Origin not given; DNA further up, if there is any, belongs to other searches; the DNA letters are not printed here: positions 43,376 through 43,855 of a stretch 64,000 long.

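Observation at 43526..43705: Hidden double-glycine-leader peptide gene translationally coupled to radC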

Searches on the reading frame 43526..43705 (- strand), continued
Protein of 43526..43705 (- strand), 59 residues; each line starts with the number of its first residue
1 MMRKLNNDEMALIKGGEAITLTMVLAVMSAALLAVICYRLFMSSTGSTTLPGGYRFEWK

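Call 39: search_protein_families(library=ncbifam, alignment_id=A2, max_evalue=1)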
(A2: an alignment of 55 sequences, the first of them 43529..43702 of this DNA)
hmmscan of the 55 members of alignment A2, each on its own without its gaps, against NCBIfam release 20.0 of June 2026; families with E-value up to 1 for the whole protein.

A. member 1, window:43529-43702:- (58 aa): 2 families
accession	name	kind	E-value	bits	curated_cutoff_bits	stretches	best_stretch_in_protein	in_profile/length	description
TIGR03893.1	lant_SP_1948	subfamily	0.0088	16.4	32.95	1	4-40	13-56/61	lichenicidin A2 family type 2 lantibiotic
TIGR01847.1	bacteriocin_sig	domain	0.12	13.1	15.7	1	3-15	3-15/15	bacteriocin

B. families by the number of members that match (of 55 scanned): 38 families (the first 25 are shown)
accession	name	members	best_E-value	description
TIGR03893.1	lant_SP_1948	4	0.0088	lichenicidin A2 family type 2 lantibiotic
TIGR03949.1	bact_IIb_cerein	2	0.0029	class IIb bacteriocin, lactobin A/cerein 7B family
TIGR01847.1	bacteriocin_sig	2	0.011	bacteriocin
NF047798.1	leader_Chryseo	2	0.021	bacteriocin-like protein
NF006625.0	PRK09194.1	1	1.3e-05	proline--tRNA ligase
TIGR00409.1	proS_fam_II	1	0.00033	proline--tRNA ligase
NF007722.0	PRK10414.1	1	0.0063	tol-pal system-associated acyl-CoA thioesterase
NF002593.0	PRK02251.1-2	1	0.0064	cell division protein CrgA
NF006105.0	PRK08257.1-4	1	0.014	acetyl-CoA acetyltransferase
NF041554.1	SA1362_fam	1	0.015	SA1362 family protein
NF002722.0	PRK02565.1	1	0.015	photosystem II reaction center protein J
NF002595.0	PRK02251.2-1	1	0.016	cell division protein CrgA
NF042932.1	BlpZ_fam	1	0.016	immunity protein BlpZ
NF008979.1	PRK12325.1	1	0.018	proline--tRNA ligase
TIGR02783.1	TrbL_P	1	0.018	P-type conjugative transfer protein TrbL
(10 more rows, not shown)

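Call 40: find_homologous_proteins(query=A3, max_evalue=0.001)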
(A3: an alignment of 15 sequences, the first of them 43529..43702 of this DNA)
Query A3 (15 sequences) (58 aa, profile of the alignment): 1332 proteins with E <= 0.001 among 1820 candidates; the best 120 are listed.
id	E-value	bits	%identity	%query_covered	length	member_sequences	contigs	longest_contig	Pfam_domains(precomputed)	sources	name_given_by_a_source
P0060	7.5e-28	114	58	95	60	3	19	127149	-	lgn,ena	-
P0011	1.5e-27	113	51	95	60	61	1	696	-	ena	-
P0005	2.0e-27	112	57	100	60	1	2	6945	-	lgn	-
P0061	7.8e-27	110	60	100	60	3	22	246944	-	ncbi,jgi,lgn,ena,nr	ncbi:MAG: hypothetical protein WCZ47_00705 [Bacilli bacterium]|jgi:hypothetical protein|nr:hypotheti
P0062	1.1e-26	110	47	95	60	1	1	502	-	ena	-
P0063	2.0e-26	109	50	93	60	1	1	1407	-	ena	-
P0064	2.5e-26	109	52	93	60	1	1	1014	-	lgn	-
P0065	2.7e-26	109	54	93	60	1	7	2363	-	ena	-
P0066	3.3e-26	108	54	93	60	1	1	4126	-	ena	-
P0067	3.4e-26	108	50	93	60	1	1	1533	-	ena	-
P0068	3.5e-26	108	62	90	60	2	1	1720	-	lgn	-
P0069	3.7e-26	108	52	93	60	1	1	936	-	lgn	-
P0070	3.7e-26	108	67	98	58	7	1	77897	-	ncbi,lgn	-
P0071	4.8e-26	108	51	95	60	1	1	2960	-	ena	-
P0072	4.8e-26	108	50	93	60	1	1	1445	-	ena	-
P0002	1.8e-25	106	100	100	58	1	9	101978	-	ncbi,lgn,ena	-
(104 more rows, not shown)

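Call 46: find_encoding_contigs(protein=P0050, flank=6000, max_places=3)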
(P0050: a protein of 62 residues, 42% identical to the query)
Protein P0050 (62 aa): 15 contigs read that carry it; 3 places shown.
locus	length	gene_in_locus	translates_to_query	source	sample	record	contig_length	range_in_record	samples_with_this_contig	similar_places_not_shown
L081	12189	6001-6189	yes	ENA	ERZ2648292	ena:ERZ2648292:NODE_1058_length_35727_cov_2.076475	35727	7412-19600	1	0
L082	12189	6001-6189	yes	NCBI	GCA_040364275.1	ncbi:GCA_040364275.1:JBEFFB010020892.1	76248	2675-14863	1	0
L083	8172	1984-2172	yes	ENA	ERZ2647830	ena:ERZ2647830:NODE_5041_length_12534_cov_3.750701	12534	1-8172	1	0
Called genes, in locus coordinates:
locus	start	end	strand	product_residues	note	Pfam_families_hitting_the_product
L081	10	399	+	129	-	PF02190:LON_substr_bdg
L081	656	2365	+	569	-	PF08298:AAA_PrkA (weak), PF00004:AAA, PF07724:AAA_2 (weak), PF07728:AAA_5, PF13401:AAA_22 (faint), PF22667:Lon_lid, PF05362:Lon_C, PF13541:ChlI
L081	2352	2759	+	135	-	PF00350:Dynamin_N (faint), PF01926:MMR_HSR1, PF02421:FeoB_N (weak)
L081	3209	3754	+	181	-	PF01476:LysM (faint)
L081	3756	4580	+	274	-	-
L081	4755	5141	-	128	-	-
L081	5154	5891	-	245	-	-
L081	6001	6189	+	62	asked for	-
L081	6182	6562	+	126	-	PF20582:UPF0758_N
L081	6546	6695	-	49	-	-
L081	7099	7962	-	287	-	PF13672:PP2C_2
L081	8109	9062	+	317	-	PF01734:Patatin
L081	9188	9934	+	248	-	-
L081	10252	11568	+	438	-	PF12705:PDDEXK_1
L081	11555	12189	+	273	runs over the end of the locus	PF00580:UvrD-helicase, PF13245:AAA_19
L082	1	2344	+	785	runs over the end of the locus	PF02190:LON_substr_bdg, PF13401:AAA_22 (faint), PF07724:AAA_2 (faint), PF00004:AAA, PF07728:AAA_5, PF22667:Lon_lid, PF05362:Lon_C, PF13541:ChlI, +1 more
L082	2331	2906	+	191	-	PF03193:RsgA_GTPase (faint), PF02421:FeoB_N, PF09439:SRPRB (weak), PF00350:Dynamin_N (faint), PF01926:MMR_HSR1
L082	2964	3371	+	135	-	PF20918:SPOCS_spoVID-N (faint)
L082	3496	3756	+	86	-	PF01476:LysM (weak)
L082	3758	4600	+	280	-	-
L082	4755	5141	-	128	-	-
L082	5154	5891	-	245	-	-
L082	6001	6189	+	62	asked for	-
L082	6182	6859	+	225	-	PF20582:UPF0758_N, PF04002:RadC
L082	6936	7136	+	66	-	PF04545:Sigma70_r4, PF01381:HTH_3 (weak)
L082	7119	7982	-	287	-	PF13672:PP2C_2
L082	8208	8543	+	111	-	PF01734:Patatin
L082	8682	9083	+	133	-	-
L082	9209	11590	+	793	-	PF12705:PDDEXK_1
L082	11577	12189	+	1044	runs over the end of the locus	PF00580:UvrD-helicase, PF13245:AAA_19, PF13361:UvrD_C, PF13538:UvrD_C_2 (faint)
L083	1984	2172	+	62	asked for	-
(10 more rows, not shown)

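Call 47: find_encoding_contigs(protein=P0043, flank=6000, max_places=3)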
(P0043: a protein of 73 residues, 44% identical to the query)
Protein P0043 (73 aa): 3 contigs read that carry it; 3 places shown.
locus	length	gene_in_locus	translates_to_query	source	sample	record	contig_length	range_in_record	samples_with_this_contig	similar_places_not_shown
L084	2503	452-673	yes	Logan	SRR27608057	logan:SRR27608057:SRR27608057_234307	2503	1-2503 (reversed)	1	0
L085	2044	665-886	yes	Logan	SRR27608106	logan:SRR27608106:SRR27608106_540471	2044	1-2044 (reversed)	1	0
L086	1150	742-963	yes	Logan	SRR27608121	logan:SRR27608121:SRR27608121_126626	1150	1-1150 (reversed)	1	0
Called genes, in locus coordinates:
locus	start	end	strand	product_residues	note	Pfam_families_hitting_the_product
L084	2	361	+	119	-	?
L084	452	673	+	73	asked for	-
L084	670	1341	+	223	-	PF20582:UPF0758_N, PF04002:RadC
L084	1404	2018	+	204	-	PF03775:MinC_C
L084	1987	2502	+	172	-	?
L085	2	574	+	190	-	?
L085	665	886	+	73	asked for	-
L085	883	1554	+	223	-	PF20582:UPF0758_N, PF04002:RadC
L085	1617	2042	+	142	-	?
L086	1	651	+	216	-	?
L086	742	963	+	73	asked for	-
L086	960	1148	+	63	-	?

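Call 48: find_encoding_contigs(protein=P0059, flank=6000, max_places=3)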
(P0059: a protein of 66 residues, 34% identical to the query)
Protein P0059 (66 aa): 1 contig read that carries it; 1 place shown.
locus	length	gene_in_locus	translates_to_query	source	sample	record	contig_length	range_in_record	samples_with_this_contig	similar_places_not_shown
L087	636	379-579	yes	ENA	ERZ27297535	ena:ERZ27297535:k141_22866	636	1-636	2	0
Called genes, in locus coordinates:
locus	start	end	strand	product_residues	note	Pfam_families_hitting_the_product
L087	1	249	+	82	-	?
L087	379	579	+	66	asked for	-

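Call 51: search_protein_families(library=pfam, alignment_id=A2, max_evalue=1)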
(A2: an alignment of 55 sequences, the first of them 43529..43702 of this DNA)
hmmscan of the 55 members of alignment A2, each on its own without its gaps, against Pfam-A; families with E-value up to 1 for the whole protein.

A. member 1, window:43529-43702:- (58 aa): 1 family
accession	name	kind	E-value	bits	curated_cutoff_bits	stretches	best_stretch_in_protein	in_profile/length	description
PF19857.4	DUF6332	-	0.03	15.3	25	1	16-52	8-44/85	Family of unknown function (DUF6332)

B. families by the number of members that match (of 55 scanned): 49 families (the first 25 are shown)
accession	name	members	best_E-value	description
PF20082.4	DUF6476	5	0.0014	Family of unknown function (DUF6476)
PF11346.13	DUF3149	5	0.0093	Protein of unknown function (DUF3149)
PF11087.14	PRD1_DD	4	0.0013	PRD1 phage membrane DNA delivery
PF13131.11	DUF3951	4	0.0014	Protein of unknown function (DUF3951)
PF01034.25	Syndecan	4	0.0063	Syndecan domain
PF10439.15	Bacteriocin_IIc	3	0.0011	Bacteriocin class II with double-glycine leader peptide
PF10823.13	DUF2568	3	0.0084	Protein of unknown function (DUF2568)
PF08114.16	PMP1_2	3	0.0086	ATPase proteolipid family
PF04369.19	Lactococcin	3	0.012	Lactococcin-like family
PF06682.17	SARAF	3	0.028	SOCE-associated regulatory factor of calcium homoeostasis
PF05961.16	Chordopox_A13L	2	0.0044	Chordopoxvirus A13L protein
PF06781.17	CrgA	2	0.019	Cell division protein CrgA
PF12669.12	FeoB_associated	2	0.13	FeoB-associated Cys-rich membrane protein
PF18454.7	Mtd_N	1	1e-05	Major tropism determinant N-terminal domain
PF00822.25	PMP22_Claudin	1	0.01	PMP-22/EMP/MP20/Claudin family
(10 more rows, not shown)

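Call 67: search_solved_structures(query=A6, max_evalue=10)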
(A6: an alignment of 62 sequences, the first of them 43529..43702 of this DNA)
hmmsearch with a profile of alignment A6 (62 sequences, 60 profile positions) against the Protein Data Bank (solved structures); distinct sequences matched with E-value up to 10: 4.
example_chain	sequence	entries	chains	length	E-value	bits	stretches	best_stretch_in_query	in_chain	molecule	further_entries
5nao_A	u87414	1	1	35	0.013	18.2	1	23-42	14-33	Toll-like receptor 4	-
5nam_A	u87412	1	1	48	0.036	16.8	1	23-42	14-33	Toll-like receptor 4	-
7spq_A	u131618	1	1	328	0.62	12.9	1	39-57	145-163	Serine/threonine kinase ToxD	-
5a2f_A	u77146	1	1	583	1.3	11.8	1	17-46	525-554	CD166 ANTIGEN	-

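Call 68: predict_structure(alignment_id=A6)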
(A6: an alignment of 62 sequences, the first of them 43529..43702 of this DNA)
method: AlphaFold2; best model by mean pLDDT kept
length: 58 residues; sequences in the alignment: 62
mean_pLDDT: 79.5   pTM: 0.44
mean pLDDT of the five models: 79.5, 76.1, 73.5, 73.4, 72.5
residues with pLDDT >= 90: 14; 70-90: 30; 50-70: 14; < 50: 0
segments of 3 or more residues with pLDDT < 50: none
pLDDT, mean of each block of 10 residues (from residue 1): 76 79 96 87 67 70
secondary structure, 60 per line:
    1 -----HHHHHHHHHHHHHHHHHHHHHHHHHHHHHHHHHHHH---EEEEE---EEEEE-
elements in order: H6-41 E45-49 E53-57

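Call 69: find_related_loci(query=A4, collection=viral_contigs, flank=5000)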
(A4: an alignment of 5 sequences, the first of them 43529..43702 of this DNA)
Query A4 (58 aa) in viral_contigs; peptide patterns used: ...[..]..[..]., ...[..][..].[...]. (x = any residue, [..] = any of these).
26 stretches matched a pattern, but none encodes a relative of the query by tblastn (E <= 1e-3).

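Call 70: find_related_loci(query=L012:375-548:+, collection=metagenome_contigs, flank=10000)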
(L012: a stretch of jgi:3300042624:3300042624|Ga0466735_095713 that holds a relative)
Query L012:375-548:+ (58 aa) in metagenome_contigs; peptide patterns used: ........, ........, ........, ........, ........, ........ (x = any residue, [..] = any of these).
482 stretches matched a pattern, but none encodes a relative of the query by tblastn (E <= 1e-3).
